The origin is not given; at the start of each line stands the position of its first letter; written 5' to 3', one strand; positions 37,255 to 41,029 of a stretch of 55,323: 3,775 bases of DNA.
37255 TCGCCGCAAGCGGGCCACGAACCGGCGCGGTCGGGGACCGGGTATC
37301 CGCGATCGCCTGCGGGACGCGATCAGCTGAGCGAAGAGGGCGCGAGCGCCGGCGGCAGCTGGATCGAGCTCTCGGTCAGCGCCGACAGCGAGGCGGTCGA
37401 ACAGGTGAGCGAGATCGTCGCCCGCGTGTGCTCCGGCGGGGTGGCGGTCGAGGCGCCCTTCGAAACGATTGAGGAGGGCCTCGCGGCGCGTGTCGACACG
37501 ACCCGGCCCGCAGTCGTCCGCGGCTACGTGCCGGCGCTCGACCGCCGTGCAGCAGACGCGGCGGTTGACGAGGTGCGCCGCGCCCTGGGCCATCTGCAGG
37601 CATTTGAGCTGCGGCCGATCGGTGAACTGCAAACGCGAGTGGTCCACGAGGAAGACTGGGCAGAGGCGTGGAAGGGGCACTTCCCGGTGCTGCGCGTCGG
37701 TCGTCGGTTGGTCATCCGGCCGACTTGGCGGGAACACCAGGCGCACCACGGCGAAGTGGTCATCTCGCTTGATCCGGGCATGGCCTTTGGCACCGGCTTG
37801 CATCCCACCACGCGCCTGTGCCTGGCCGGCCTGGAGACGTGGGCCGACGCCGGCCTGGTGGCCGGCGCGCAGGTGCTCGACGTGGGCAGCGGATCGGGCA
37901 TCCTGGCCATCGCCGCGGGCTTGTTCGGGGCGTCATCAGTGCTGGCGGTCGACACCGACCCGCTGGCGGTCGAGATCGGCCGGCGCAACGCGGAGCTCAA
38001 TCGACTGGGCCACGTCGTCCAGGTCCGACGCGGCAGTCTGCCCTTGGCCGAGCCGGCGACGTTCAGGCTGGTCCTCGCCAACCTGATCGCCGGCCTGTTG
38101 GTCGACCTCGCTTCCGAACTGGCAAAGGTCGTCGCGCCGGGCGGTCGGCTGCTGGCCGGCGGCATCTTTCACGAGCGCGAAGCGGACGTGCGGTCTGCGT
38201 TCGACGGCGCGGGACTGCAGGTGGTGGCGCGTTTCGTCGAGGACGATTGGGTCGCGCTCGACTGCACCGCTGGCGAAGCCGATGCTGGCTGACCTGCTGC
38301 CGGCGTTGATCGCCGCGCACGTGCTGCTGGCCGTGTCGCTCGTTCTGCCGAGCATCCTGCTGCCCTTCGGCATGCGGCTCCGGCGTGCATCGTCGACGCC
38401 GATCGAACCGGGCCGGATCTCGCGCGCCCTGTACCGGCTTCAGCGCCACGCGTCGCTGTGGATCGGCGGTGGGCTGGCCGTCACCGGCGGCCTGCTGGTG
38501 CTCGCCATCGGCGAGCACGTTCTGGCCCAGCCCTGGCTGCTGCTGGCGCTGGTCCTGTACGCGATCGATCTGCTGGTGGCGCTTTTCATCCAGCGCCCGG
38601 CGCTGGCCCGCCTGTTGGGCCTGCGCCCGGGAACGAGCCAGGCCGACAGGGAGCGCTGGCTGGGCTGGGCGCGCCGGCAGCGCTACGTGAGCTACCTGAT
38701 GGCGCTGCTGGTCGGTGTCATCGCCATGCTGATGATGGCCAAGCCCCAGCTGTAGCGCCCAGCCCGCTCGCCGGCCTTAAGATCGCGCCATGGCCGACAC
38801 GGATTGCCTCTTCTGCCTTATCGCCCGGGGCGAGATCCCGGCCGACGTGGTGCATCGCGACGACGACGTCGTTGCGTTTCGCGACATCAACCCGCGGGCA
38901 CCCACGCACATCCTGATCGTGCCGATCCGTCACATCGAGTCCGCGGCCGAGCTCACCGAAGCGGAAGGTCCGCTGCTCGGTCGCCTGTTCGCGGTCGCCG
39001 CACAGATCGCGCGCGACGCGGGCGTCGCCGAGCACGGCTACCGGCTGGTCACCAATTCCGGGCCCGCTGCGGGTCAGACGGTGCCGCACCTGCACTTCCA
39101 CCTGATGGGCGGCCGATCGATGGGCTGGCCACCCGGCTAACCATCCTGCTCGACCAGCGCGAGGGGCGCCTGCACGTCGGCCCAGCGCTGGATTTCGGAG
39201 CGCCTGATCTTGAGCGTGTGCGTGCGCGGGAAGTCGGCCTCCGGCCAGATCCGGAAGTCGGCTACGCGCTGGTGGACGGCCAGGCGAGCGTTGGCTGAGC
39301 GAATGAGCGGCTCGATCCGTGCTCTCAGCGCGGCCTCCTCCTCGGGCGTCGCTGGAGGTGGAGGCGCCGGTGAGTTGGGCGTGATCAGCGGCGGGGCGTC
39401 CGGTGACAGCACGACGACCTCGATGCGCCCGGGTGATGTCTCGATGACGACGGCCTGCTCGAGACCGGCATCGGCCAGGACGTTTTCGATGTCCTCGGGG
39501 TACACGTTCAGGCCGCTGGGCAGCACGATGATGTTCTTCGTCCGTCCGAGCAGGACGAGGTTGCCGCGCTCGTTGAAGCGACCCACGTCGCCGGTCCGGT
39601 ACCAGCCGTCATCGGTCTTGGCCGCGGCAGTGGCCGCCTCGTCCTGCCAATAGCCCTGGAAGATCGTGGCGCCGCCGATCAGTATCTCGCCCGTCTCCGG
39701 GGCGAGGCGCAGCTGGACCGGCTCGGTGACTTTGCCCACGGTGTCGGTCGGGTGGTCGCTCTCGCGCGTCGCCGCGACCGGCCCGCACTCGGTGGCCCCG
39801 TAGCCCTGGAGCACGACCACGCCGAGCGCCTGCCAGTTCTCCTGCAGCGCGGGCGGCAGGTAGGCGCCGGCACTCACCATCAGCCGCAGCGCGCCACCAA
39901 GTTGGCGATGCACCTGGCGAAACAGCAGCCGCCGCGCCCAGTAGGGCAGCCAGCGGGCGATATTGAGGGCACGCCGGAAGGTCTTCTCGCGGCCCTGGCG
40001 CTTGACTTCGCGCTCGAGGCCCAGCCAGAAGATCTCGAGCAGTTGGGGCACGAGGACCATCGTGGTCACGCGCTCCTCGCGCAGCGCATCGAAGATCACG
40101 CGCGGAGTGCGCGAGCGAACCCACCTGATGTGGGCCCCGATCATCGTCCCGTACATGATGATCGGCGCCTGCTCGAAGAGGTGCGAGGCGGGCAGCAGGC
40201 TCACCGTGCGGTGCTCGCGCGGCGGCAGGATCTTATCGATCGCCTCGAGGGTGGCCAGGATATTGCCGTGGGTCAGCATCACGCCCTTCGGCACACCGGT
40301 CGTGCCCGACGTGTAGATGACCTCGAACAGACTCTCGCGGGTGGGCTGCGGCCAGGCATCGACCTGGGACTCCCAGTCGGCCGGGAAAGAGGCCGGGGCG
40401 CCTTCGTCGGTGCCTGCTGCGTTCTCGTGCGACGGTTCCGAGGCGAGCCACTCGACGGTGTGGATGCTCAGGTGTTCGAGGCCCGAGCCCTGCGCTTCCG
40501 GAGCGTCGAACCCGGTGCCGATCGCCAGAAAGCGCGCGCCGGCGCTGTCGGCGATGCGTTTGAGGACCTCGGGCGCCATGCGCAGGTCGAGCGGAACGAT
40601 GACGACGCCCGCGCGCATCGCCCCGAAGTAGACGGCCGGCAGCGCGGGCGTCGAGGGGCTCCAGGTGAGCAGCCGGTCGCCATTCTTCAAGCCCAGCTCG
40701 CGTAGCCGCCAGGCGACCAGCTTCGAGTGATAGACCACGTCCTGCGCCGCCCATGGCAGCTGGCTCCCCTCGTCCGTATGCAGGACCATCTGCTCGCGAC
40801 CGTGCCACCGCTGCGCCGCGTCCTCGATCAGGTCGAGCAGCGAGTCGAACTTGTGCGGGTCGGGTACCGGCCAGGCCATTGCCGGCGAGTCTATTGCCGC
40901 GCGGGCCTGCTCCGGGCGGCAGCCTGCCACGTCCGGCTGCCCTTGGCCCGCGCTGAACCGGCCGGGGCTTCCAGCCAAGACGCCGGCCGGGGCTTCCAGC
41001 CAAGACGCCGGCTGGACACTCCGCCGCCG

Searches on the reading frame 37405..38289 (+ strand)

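Call 62: search_protein_families(library=pfam, proteins=[window:37405-38289:+], max_evalue=0.001)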
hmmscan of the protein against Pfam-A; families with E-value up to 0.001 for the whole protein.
window:37405-38289:+ (295 aa): 10 families
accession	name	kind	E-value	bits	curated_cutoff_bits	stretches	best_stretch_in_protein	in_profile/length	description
PF06325.19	PrmA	-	1.8e-64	218.5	22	1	52-286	70-292/296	Ribosomal protein L11 methyltransferase (PrmA)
PF13649.12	Methyltransf_25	-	1.3e-07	32.6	27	1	157-247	1-97/97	Methyltransferase domain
PF08241.18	Methyltransf_11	-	1.1e-06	29.7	21.2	1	158-250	1-94/95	Methyltransferase domain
PF05175.20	MTS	-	1.3e-06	28.6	23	1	132-226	16-105/170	Methyltransferase small domain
PF02475.24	TRM5-TYW2_MTfase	-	3.8e-05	24.1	28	1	154-208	37-92/164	TRM5/TYW2 methyltransferase domain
PF03602.21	Cons_hypoth95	-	6.2e-05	23.2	24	1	144-207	34-96/182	Conserved hypothetical protein 95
PF13847.12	Methyltransf_31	-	0.00013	22.1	27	1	153-251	3-109/145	Methyltransferase domain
PF13489.12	Methyltransf_23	-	0.00047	20.4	27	0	151-248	20-113/164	Methyltransferase domain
PF01135.25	PCMT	-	0.00062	20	20.3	0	151-204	71-126/210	Protein-L-isoaspartate(D-aspartate) O-methyltransferase (PCMT)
PF08242.18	Methyltransf_12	-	0.00075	20.6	30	0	158-249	1-98/98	Methyltransferase domain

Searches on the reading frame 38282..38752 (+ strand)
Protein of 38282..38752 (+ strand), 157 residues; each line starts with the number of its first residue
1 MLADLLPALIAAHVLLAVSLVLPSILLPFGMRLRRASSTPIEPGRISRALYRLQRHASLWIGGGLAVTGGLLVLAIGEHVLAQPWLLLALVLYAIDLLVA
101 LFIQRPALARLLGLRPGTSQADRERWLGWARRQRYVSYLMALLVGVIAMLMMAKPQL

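Call 62: search_protein_families(library=pfam, proteins=[window:38282-38752:+], max_evalue=0.001)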
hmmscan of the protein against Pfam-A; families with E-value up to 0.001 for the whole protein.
window:38282-38752:+ (157 aa): 1 family
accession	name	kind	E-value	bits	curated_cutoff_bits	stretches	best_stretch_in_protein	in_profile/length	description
PF10027.14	DUF2269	-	1.4e-05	25.6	28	1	11-155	5-150/150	Predicted integral membrane protein (DUF2269)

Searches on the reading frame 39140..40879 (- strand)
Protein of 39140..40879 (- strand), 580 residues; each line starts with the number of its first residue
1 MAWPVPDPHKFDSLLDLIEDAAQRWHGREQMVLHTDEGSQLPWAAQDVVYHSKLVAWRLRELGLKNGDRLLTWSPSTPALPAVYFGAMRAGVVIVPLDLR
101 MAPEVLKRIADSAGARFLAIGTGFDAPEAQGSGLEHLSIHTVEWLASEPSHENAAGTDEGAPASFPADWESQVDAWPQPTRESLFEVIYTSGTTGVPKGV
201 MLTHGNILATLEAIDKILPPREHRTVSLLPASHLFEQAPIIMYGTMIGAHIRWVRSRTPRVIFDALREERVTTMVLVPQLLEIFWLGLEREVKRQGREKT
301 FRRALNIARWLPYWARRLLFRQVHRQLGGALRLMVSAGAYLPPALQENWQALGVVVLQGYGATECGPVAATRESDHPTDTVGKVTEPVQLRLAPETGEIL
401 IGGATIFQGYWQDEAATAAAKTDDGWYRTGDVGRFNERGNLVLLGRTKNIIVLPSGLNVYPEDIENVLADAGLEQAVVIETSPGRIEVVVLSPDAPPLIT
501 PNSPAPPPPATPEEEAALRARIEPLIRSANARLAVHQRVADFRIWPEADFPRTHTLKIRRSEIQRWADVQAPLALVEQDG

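Call 23: find_related_loci(query=window:39140-40879:-, collection=metagenome_contigs, flank=3000)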
Query window:39140-40879:- (580 aa) in metagenome_contigs; peptide patterns used: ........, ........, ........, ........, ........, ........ (x = any residue, [..] = any of these).
169 stretches matched a pattern; 113 encode a relative of the query (tblastn E <= 1e-3); the best 80 are kept; 80 distinct loci.
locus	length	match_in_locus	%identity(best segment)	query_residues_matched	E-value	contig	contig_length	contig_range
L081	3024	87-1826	100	1-580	0e+0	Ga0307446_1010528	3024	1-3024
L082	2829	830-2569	99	1-580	0e+0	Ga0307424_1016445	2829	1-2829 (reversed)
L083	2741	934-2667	79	3-579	0e+0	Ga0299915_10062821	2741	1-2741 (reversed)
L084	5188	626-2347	79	3-575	0e+0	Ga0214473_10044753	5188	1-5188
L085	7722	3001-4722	79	3-575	0e+0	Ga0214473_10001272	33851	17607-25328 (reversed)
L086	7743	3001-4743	80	1-580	0e+0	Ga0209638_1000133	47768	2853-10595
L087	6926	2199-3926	77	3-579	0e+0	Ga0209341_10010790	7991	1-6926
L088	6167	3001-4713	77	3-573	0e+0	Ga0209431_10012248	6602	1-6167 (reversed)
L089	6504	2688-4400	77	3-573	0e+0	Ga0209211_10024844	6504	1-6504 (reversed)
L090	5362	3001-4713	77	3-573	0e+0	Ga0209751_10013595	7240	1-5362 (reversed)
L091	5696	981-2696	77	3-573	0e+0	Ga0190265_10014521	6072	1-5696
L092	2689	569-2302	77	3-579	0e+0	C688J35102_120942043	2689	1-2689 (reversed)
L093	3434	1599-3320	78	3-575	0e+0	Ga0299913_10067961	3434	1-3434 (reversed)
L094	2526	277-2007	78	3-579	0e+0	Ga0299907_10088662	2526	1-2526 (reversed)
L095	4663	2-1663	78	25-579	0e+0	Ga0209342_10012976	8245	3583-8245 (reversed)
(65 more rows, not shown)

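Call 61: search_protein_families(library=pfam, proteins=[window:39140-40879:-], max_evalue=0.00001)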
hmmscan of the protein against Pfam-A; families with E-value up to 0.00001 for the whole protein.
window:39140-40879:- (580 aa): 1 family
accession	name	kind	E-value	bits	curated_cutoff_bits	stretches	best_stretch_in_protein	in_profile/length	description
PF00501.34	AMP-binding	-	7.6e-62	209.7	29.9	1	20-411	3-384/384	AMP-binding enzyme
